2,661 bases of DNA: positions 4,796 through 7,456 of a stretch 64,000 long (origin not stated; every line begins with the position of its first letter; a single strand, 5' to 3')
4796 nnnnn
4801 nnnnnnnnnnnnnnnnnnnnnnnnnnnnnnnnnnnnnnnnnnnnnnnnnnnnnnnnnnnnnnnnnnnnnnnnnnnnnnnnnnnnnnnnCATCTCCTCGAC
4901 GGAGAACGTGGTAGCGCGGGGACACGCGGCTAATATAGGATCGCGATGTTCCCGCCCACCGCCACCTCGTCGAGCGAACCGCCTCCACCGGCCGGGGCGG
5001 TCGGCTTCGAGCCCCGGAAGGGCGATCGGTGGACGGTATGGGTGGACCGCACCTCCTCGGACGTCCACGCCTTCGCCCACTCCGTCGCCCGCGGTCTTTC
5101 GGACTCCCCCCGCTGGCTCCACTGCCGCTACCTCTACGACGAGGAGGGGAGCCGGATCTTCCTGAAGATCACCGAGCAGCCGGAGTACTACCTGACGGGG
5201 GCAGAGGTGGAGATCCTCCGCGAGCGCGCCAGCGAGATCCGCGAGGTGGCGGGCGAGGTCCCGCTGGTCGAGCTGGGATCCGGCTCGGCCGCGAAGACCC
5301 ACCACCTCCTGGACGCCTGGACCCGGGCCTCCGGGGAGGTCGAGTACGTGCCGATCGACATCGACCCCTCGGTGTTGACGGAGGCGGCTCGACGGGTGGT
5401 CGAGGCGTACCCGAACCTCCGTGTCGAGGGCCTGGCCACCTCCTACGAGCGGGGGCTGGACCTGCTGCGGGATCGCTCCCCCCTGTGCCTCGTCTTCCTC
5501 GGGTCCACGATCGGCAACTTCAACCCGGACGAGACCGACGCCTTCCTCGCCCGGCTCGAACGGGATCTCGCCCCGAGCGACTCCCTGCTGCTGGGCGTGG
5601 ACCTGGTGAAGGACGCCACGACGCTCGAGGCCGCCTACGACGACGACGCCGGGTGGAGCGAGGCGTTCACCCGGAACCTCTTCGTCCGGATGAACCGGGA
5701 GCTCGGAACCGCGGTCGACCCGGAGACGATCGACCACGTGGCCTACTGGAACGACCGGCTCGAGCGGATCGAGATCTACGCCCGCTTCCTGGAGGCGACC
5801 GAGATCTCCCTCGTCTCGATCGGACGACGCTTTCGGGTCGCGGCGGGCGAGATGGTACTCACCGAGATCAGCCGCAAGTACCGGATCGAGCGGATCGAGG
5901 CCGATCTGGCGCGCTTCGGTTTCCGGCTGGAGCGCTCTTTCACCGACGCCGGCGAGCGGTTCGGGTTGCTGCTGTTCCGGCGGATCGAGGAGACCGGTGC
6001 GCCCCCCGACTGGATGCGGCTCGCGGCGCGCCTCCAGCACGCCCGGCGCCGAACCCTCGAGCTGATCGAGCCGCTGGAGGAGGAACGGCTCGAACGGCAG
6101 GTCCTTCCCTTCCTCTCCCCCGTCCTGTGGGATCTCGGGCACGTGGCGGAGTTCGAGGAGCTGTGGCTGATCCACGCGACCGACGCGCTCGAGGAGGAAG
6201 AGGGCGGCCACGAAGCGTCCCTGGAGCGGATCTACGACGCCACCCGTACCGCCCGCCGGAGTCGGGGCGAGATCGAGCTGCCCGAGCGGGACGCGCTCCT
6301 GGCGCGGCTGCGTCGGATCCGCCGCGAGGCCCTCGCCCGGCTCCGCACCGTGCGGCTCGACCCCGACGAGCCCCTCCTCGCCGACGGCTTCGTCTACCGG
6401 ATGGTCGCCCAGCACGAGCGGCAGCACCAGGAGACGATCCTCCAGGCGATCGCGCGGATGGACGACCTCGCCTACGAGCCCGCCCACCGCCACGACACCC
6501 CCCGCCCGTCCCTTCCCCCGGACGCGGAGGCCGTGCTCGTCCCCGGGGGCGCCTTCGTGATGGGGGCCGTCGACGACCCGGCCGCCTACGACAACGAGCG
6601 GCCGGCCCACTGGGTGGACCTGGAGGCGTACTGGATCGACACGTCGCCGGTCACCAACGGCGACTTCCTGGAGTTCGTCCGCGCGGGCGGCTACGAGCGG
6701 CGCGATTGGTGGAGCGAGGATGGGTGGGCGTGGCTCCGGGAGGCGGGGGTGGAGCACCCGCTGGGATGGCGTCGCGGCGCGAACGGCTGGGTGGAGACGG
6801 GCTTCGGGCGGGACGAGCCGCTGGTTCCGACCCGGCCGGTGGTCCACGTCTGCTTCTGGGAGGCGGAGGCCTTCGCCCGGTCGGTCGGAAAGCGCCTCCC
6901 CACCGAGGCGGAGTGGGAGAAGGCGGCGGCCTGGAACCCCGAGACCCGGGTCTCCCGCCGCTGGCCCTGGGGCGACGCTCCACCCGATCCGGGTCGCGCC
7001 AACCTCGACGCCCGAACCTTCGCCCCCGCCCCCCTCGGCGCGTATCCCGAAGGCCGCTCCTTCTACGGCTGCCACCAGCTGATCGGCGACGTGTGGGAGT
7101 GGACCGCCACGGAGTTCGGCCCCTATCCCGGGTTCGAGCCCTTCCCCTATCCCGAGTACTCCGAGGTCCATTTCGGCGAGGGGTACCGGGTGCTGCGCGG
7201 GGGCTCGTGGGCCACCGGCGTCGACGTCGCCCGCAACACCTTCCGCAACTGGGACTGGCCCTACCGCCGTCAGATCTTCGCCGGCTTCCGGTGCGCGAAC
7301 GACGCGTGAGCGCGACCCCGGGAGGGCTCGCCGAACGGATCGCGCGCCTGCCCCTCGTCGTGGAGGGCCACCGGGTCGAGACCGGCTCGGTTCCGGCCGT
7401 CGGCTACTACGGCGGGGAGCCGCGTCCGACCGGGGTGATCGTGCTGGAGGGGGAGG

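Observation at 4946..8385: EgtD and EgtB encoded as one polypeptide (fungal Egt1-like), coupled to an enolase-superfamily-like gene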

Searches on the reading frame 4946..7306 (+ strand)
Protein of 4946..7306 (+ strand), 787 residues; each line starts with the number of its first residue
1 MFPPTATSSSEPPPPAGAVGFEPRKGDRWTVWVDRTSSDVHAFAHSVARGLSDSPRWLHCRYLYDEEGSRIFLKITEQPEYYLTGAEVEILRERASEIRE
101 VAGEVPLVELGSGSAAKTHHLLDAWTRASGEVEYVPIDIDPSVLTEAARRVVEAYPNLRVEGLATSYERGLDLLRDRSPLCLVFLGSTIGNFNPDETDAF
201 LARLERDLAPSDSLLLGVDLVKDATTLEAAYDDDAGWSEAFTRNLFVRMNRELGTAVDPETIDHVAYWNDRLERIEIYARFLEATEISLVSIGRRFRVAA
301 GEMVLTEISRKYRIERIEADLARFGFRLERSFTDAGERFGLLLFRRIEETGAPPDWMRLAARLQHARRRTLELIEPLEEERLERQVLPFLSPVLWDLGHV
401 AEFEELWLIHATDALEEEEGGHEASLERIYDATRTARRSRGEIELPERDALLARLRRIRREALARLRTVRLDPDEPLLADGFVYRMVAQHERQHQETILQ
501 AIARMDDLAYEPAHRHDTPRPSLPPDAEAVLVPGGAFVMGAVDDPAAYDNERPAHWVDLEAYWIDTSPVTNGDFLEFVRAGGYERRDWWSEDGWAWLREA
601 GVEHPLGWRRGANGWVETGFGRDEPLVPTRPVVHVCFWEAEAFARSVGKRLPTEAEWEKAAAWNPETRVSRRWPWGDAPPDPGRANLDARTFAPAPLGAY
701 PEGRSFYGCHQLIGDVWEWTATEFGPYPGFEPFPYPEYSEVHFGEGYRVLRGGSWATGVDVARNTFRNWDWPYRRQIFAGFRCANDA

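Call 7: search_protein_families(library=pfam, proteins=[window:4946-7306:+], max_evalue=0.01)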
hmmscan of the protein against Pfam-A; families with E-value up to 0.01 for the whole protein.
window:4946-7306:+ (787 aa): 6 families
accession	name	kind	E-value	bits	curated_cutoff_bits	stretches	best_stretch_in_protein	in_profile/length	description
PF10017.15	Methyltransf_33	-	2.8e-95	319.4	23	1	44-345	2-303/304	Histidine-specific methyltransferase, SAM-dependent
PF03781.23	FGE-sulfatase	-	2e-60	205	23.3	1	527-784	3-254/255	Sulfatase-modifying factor enzyme 1-like domain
PF12867.12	DinB_2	-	3.1e-14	54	24.8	1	363-498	2-128/128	DinB superfamily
PF04978.18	MST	-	0.0027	18.6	27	1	359-476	2-110/149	Mycothiol-S-transferase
PF05163.17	DinB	-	0.0047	17.3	23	0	360-419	9-68/165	DinB family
PF13649.12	Methyltransf_25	-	0.0056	17.8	27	0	108-210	2-95/97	Methyltransferase domain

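Call 8: search_protein_families(library=ncbifam, proteins=[window:4946-7306:+], max_evalue=0.01)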
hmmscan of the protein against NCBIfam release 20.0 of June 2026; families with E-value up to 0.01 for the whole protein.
window:4946-7306:+ (787 aa): 9 families
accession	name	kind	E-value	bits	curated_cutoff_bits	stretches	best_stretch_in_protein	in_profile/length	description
TIGR03440.2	egtB_TIGR03440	equivalog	1.7e-115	386.4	360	1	360-784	2-413/413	ergothioneine biosynthesis protein EgtB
NF041186.1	SenA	equivalog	1.8e-104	350.2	420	1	358-784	7-381/382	selenoneine synthase SenA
TIGR03438.1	egtD_ergothio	equivalog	1.9e-89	299.8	290.9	1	44-343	3-300/301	L-histidine N(alpha)-methyltransferase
TIGR03439.1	methyl_EasF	subfamily_domain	4.9e-47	160.4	205.55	1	42-340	12-318/321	EasF family methyltransferase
TIGR04344.1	ovoA_Nterm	equivalog_domain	1e-36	126.8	400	1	486-783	145-443/444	5-histidylcysteine sulfoxide synthase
TIGR03525.2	GldK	equivalog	4.3e-14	52.6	350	2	649-786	256-406/408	T9SS ring complex lipoprotein PorK/GldK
TIGR04373.1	egtB_X_signatur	signature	1.1e-12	47.9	71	1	735-784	1-49/50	EgtB-related enzyme signature domain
NF051459.1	pyoverdine_PvdO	equivalog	1.1e-05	24.7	500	0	528-588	35-97/280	dihydropyoverdine dehydrogenase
TIGR03524.1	GldJ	equivalog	2.4e-05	23.2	458.2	1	530-579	62-111/559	gliding motility lipoprotein GldJ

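Call 13: find_homologous_proteins(query=window:4946-7306:+, max_evalue=1e-30)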
Query window:4946-7306:+ (787 aa): 354 proteins with E <= 1e-30 among 8000 candidates; the best 120 are listed.
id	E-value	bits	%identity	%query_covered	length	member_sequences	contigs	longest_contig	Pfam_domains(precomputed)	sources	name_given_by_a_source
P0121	0.0e+0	1819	100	100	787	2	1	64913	PF10017.16,PF12867.13,PF03781.23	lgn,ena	-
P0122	0.0e+0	1363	76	100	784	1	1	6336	PF10017.16,PF12867.13,PF03781.23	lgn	-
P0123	0.0e+0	1242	71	98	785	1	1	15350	PF10017.16,PF12867.13,PF03781.23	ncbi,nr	ncbi:MAG TPA: ergothioneine biosynthesis protein EgtB [Gemmatimonadota bacterium]|nr:ergothioneine b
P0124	0.0e+0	1238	71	98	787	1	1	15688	PF10017.16,PF12867.13,PF03781.23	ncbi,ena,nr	ncbi:MAG: ergothioneine biosynthesis protein EgtB [Gemmatimonadota bacterium]|nr:ergothioneine biosy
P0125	0.0e+0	1209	70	98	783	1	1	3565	PF10017.16,PF12867.13,PF03781.23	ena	-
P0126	0.0e+0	1207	70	98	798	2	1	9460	PF10017.16,PF12867.13,PF03781.23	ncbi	-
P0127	0.0e+0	1205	70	98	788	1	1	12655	PF10017.16,PF12867.13,PF03781.23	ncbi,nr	ncbi:MAG: ergothioneine biosynthesis protein EgtB [Gemmatimonadetes bacterium]|nr:ergothioneine bios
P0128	0.0e+0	1198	69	99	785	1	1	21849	PF10017.16,PF12867.13,PF03781.23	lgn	-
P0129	0.0e+0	1197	68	98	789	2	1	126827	PF10017.16,PF12867.13,PF03781.23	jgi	jgi:iron(II)-dependent oxidoreductase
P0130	0.0e+0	1192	69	98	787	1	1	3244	PF10017.16,PF12867.13,PF03781.23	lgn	-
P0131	0.0e+0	1191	70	97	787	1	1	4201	PF10017.16,PF12867.13,PF03781.23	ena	-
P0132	0.0e+0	1189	67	100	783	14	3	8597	PF10017.16,PF12867.13,PF03781.23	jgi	jgi:iron(II)-dependent oxidoreductase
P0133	0.0e+0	1187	67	100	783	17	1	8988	PF10017.16,PF12867.13,PF03781.23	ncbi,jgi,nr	ncbi:MAG TPA: ergothioneine biosynthesis protein EgtB [Gemmatimonadota bacterium]|jgi:iron(II)-depen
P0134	0.0e+0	1181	69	97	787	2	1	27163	PF10017.16,PF12867.13,PF03781.23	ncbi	ncbi:hypothetical protein BH20GEM1_BH20GEM1_03660 [soil metagenome]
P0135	0.0e+0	1180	68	97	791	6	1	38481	PF10017.16,PF12867.13,PF03781.23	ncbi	ncbi:MAG: ergothioneine biosynthesis protein EgtB [Gemmatimonadota bacterium]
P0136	0.0e+0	1178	67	100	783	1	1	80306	PF10017.16,PF12867.13,PF03781.23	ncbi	-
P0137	0.0e+0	1177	69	98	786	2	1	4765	PF10017.16,PF12867.13,PF03781.23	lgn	-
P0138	0.0e+0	1177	69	97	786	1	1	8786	PF10017.16,PF12867.13,PF03781.23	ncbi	ncbi:MAG: ergothioneine biosynthesis protein EgtB [Gemmatimonadota bacterium]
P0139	0.0e+0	1177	69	97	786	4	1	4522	PF10017.16,PF12867.13,PF03781.23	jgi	jgi:iron(II)-dependent oxidoreductase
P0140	0.0e+0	1176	69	97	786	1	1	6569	PF10017.16,PF12867.13,PF03781.23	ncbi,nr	ncbi:MAG TPA: ergothioneine biosynthesis protein EgtB [Gemmatimonadota bacterium]|nr:ergothioneine b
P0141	0.0e+0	1176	68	98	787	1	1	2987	PF10017.16,PF12867.13,PF03781.23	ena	-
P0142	0.0e+0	1173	67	99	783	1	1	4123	PF10017.16,PF12867.13,PF03781.23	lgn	-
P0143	0.0e+0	1169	68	97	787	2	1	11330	PF10017.16,PF12867.13,PF03781.23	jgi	-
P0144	0.0e+0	1167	68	97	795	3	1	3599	PF10017.16,PF12867.13,PF03781.23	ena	-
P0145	0.0e+0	1167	66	100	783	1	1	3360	PF10017.16,PF12867.13,PF03781.23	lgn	-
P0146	0.0e+0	1167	68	98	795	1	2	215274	PF10017.16,PF12867.13,PF03781.23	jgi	jgi:iron(II)-dependent oxidoreductase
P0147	0.0e+0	1167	67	99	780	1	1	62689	PF10017.16,PF12867.13,PF03781.23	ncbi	-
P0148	0.0e+0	1165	68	98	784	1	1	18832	PF10017.16,PF12867.13,PF03781.23,PF04978.18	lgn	-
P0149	0.0e+0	1165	66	98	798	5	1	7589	PF10017.16,PF12867.13,PF03781.23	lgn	-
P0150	0.0e+0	1164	66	98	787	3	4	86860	PF10017.16,PF12867.13,PF03781.23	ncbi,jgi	ncbi:MAG TPA: ergothioneine biosynthesis protein EgtB [Gemmatimonadota bacterium]|jgi:iron(II)-depen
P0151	0.0e+0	1164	68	97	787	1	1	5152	PF10017.16,PF12867.13,PF03781.23,PF04978.18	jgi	jgi:iron(II)-dependent oxidoreductase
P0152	0.0e+0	1163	67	98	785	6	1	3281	PF10017.16,PF12867.13,PF03781.23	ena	-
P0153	0.0e+0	1161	68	97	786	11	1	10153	PF10017.16,PF12867.13,PF03781.23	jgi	jgi:iron(II)-dependent oxidoreductase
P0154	0.0e+0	1159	68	98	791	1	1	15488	PF10017.16,PF12867.13,PF03781.23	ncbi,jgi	-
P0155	0.0e+0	1158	66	99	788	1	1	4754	PF10017.16,PF12867.13,PF03781.23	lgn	-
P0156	0.0e+0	1154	67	98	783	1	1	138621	PF10017.16,PF12867.13,PF03781.23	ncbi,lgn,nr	ncbi:MAG TPA: ergothioneine biosynthesis protein EgtB [Gemmatimonadota bacterium]|nr:ergothioneine b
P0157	0.0e+0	1153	66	98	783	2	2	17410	PF10017.16,PF12867.13,PF03781.23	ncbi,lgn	ncbi:MAG: ergothioneine biosynthesis protein EgtB [Gemmatimonadota bacterium]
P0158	0.0e+0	1150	67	97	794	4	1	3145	PF10017.16,PF12867.13,PF03781.23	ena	-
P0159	0.0e+0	1149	67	97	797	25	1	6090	PF10017.16,PF12867.13,PF03781.23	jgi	jgi:iron(II)-dependent oxidoreductase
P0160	0.0e+0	1149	67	97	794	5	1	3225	PF10017.16,PF12867.13,PF03781.23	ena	-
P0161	0.0e+0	1149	67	97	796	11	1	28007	PF10017.16,PF12867.13,PF03781.23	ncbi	-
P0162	0.0e+0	1147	67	97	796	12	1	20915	PF10017.16,PF12867.13,PF03781.23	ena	-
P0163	0.0e+0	1145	67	100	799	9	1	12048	PF10017.16,PF12867.13,PF03781.23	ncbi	-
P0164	0.0e+0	1143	67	97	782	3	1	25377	PF10017.16,PF12867.13,PF03781.23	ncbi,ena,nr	ncbi:MAG TPA: ergothioneine biosynthesis protein EgtB [Gemmatimonadota bacterium]|nr:ergothioneine b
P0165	0.0e+0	1140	66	98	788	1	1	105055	PF10017.16,PF12867.13,PF03781.23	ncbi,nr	ncbi:MAG TPA: ergothioneine biosynthesis protein EgtB [Gemmatimonadota bacterium]|nr:ergothioneine b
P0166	0.0e+0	1138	64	98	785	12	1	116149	PF10017.16,PF12867.13,PF03781.23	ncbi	-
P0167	0.0e+0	1135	64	98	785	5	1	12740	PF10017.16,PF12867.13,PF03781.23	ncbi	-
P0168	0.0e+0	1133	66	97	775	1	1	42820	PF10017.16,PF12867.13,PF03781.23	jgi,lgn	jgi:iron(II)-dependent oxidoreductase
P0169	0.0e+0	1124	66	97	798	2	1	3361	PF10017.16,PF12867.13,PF03781.23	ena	-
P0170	0.0e+0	1124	64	97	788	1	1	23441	PF10017.16,PF12867.13,PF03781.23,PF04978.18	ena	-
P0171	0.0e+0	1119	64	97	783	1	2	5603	PF10017.16,PF12867.13,PF03781.23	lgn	-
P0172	0.0e+0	1111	63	98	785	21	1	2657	PF10017.16,PF12867.13,PF03781.23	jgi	jgi:iron(II)-dependent oxidoreductase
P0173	0.0e+0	1075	63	98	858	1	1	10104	PF10017.16,PF12867.13,PF03781.23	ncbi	ncbi:MAG: ergothioneine biosynthesis protein EgtB [Gemmatimonadota bacterium]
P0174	0.0e+0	1063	61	98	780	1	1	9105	PF10017.16,PF12867.13,PF03781.23,PF04978.18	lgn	-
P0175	1.4e-294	997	59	100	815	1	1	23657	PF10017.16,PF12867.13,PF03781.23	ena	-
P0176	2.5e-289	980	65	86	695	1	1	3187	PF10017.16,PF12867.13,PF03781.23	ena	-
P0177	2.7e-286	970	57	100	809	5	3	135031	PF10017.16,PF12867.13,PF03781.23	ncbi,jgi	ncbi:MAG TPA: ergothioneine biosynthesis protein EgtB [Gemmatimonadota bacterium]|jgi:iron(II)-depen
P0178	5.8e-284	962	57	98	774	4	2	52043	PF10017.16,PF12867.13,PF03781.23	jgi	jgi:iron(II)-dependent oxidoreductase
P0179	1.0e-281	955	57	98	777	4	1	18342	PF10017.16,PF12867.13,PF03781.23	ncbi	-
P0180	1.3e-281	955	57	96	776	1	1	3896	PF10017.16,PF12867.13,PF03781.23,PF04978.18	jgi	jgi:iron(II)-dependent oxidoreductase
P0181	1.6e-281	954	56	98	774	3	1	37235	PF10017.16,PF12867.13,PF03781.23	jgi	jgi:gamma-glutamyl hercynylcysteine S-oxide synthase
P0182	1.9e-281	954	56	98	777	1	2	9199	PF10017.16,PF12867.13,PF03781.23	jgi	jgi:iron(II)-dependent oxidoreductase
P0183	1.8e-280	951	58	95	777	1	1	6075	PF10017.16,PF12867.13,PF03781.23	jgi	jgi:gamma-glutamyl hercynylcysteine S-oxide synthase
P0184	5.2e-280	949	56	98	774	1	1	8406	PF10017.16,PF12867.13,PF03781.23,PF04978.18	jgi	jgi:iron(II)-dependent oxidoreductase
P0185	2.8e-278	944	57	98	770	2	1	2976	PF10017.16,PF12867.13,PF03781.23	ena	-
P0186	5.2e-278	943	56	98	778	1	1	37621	PF10017.16,PF12867.13,PF03781.23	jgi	jgi:iron(II)-dependent oxidoreductase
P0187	6.0e-278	942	56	99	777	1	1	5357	PF10017.16,PF12867.13,PF03781.23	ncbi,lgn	-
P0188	6.8e-278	942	56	98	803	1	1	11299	PF10017.16,PF12867.13,PF03781.23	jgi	jgi:iron(II)-dependent oxidoreductase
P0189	7.5e-278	942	56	98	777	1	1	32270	PF10017.16,PF12867.13,PF03781.23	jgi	jgi:iron(II)-dependent oxidoreductase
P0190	2.0e-276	937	56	99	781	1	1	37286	PF10017.16,PF12867.13,PF03781.23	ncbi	-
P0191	8.8e-276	935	56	98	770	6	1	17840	PF10017.16,PF12867.13,PF03781.23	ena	-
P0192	1.2e-275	935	56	98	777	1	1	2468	PF10017.16,PF12867.13,PF03781.23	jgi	-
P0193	1.5e-275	935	56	98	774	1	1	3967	PF10017.16,PF12867.13,PF03781.23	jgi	jgi:iron(II)-dependent oxidoreductase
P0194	1.7e-275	934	56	98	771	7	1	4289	PF10017.16,PF12867.13,PF03781.23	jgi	jgi:gamma-glutamyl hercynylcysteine S-oxide synthase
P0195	1.5e-274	931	56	98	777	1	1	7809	PF10017.16,PF12867.13,PF03781.23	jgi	jgi:iron(II)-dependent oxidoreductase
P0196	4.3e-274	930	56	98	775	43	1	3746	PF10017.16,PF12867.13,PF03781.23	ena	-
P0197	1.0e-273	928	56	97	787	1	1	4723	PF10017.16,PF12867.13,PF03781.23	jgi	jgi:iron(II)-dependent oxidoreductase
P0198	2.8e-273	927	56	99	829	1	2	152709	PF10017.16,PF12867.13,PF03781.23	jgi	jgi:iron(II)-dependent oxidoreductase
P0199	3.3e-273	927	56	98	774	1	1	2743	PF10017.16,PF12867.13,PF03781.23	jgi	jgi:iron(II)-dependent oxidoreductase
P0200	4.3e-273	926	57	97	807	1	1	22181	PF10017.16,PF12867.13,PF03781.23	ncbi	ncbi:MAG: ergothioneine biosynthesis protein EgtB [Gemmatimonadota bacterium]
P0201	7.7e-273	926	55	97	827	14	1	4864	PF10017.16,PF12867.13,PF03781.23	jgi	jgi:iron(II)-dependent oxidoreductase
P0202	2.3e-272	924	56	98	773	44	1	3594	PF10017.16,PF12867.13,PF03781.23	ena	-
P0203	3.1e-272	924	55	99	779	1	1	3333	PF10017.16,PF12867.13,PF03781.23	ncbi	-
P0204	4.5e-272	923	56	98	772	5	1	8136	PF10017.16,PF12867.13,PF03781.23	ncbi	-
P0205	8.1e-272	922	56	98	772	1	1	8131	PF10017.16,PF12867.13,PF03781.23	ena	-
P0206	1.1e-271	922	56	98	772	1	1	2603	PF10017.16,PF12867.13,PF03781.23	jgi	-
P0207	1.4e-271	921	55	98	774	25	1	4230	PF10017.16,PF12867.13,PF03781.23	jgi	jgi:iron(II)-dependent oxidoreductase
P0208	2.1e-271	921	56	98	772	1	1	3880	PF10017.16,PF12867.13,PF03781.23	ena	-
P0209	2.1e-271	921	56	98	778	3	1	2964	PF10017.16,PF12867.13,PF03781.23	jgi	jgi:iron(II)-dependent oxidoreductase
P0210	7.1e-271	919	55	98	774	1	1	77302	PF10017.16,PF12867.13,PF03781.23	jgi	jgi:iron(II)-dependent oxidoreductase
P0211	3.9e-270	917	55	98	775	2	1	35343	PF10017.16,PF12867.13,PF03781.23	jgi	jgi:iron(II)-dependent oxidoreductase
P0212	5.5e-270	916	55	98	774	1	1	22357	PF10017.16,PF12867.13,PF03781.23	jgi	jgi:iron(II)-dependent oxidoreductase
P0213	1.1e-269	915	54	98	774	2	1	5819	PF10017.16,PF12867.13,PF03781.23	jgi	-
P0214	1.6e-269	915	55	98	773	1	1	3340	PF10017.16,PF12867.13,PF03781.23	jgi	jgi:iron(II)-dependent oxidoreductase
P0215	3.5e-269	914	54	100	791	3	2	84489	PF10017.16,PF12867.13,PF03781.23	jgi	jgi:iron(II)-dependent oxidoreductase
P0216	3.7e-268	910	55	98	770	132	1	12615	PF10017.16,PF12867.13,PF03781.23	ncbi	-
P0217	5.2e-268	910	54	98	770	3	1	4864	PF10017.16,PF12867.13,PF03781.23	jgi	jgi:gamma-glutamyl hercynylcysteine S-oxide synthase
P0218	2.0e-267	908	55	98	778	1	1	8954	PF10017.16,PF12867.13,PF03781.23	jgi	jgi:iron(II)-dependent oxidoreductase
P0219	5.6e-267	906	54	98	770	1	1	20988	PF10017.16,PF12867.13,PF03781.23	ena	-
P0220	5.7e-267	906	54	98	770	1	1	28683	PF10017.16,PF12867.13,PF03781.23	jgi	-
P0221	1.3e-266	905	54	99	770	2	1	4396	PF10017.16,PF12867.13,PF03781.23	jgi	jgi:iron(II)-dependent oxidoreductase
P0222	1.9e-263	895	55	98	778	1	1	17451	PF10017.16,PF12867.13,PF03781.23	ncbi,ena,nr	ncbi:MAG TPA: ergothioneine biosynthesis protein EgtB [Candidatus Binatia bacterium]|nr:ergothionein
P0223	2.3e-263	894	57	95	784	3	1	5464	PF10017.16,PF12867.13,PF03781.23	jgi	jgi:gamma-glutamyl hercynylcysteine S-oxide synthase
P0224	8.3e-263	892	58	95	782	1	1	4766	PF10017.16,PF12867.13,PF03781.23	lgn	-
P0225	1.2e-262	892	55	98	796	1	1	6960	PF10017.16,PF12867.13,PF03781.23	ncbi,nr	ncbi:MAG: L-histidine N(alpha)-methyltransferase [Gemmatimonadetes bacterium]|nr:L-histidine N(alpha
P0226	4.4e-262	890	56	95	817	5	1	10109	PF10017.16,PF12867.13,PF03781.23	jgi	jgi:iron(II)-dependent oxidoreductase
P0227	9.5e-260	882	56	95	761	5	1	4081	PF10017.16,PF12867.13,PF03781.23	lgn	-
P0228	1.7e-259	881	56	95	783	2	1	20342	PF10017.16,PF12867.13,PF03781.23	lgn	-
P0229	2.1e-259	881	55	95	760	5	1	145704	PF10017.16,PF12867.13,PF03781.23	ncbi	-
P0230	4.1e-259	880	56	95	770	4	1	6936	PF10017.16,PF12867.13,PF03781.23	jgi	-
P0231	7.6e-259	879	55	95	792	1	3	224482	PF10017.16,PF12867.13,PF03781.23,PF04978.18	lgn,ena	-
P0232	4.6e-258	877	56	95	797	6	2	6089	PF10017.16,PF12867.13,PF03781.23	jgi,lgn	jgi:iron(II)-dependent oxidoreductase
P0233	6.2e-258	876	56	95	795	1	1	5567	PF10017.16,PF12867.13,PF03781.23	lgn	-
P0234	1.7e-257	875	57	95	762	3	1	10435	PF10017.16,PF12867.13,PF03781.23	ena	-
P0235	2.9e-257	874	55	95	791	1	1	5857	PF10017.16,PF12867.13,PF03781.23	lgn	-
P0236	2.9e-257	874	56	95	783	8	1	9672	PF10017.16,PF12867.13,PF03781.23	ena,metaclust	metaclust:\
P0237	9.3e-257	872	54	95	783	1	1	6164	PF10017.16,PF12867.13,PF03781.23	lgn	-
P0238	3.1e-256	871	54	95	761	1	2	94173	PF10017.16,PF12867.13,PF03781.23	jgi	jgi:iron(II)-dependent oxidoreductase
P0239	6.2e-256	870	55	95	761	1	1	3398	PF10017.16,PF12867.13,PF03781.23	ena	-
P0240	6.8e-256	870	53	95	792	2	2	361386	PF10017.16,PF12867.13,PF03781.23,PF04978.18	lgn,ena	-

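Call 18: find_encoding_contigs(protein=P0222, flank=8000, max_places=1)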
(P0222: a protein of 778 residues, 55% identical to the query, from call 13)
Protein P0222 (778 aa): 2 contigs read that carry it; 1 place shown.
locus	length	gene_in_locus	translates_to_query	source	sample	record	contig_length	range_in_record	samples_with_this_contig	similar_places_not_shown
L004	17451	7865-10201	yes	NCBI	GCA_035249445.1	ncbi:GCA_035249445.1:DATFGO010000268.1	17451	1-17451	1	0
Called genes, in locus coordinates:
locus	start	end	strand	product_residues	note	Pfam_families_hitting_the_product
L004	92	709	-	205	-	-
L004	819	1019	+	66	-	PF02597:ThiS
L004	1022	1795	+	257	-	PF05690:ThiG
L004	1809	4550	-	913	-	PF15902:Sortilin-Vps10 (faint), PF14870:PSII_BNR (faint), PF25852:DUF6242_C (faint), PF02012:BNR (faint)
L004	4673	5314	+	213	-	PF02581:TMP-TENI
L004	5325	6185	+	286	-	PF03476:MOSC_N, PF03473:MOSC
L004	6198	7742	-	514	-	-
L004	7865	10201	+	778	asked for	PF10017:Methyltransf_33, PF12867:DinB_2, PF03781:FGE-sulfatase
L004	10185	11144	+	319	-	PF26684:DUF8230_N, PF26685:DUF8230_C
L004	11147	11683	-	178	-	-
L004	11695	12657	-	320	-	-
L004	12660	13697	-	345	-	PF00348:polyprenyl_synt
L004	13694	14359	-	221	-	-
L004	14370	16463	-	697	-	PF01266:DAO (weak), PF13450:NAD_binding_8, PF01593:Amino_oxidase (weak)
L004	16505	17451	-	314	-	PF03435:Sacchrp_dh_NADP (weak)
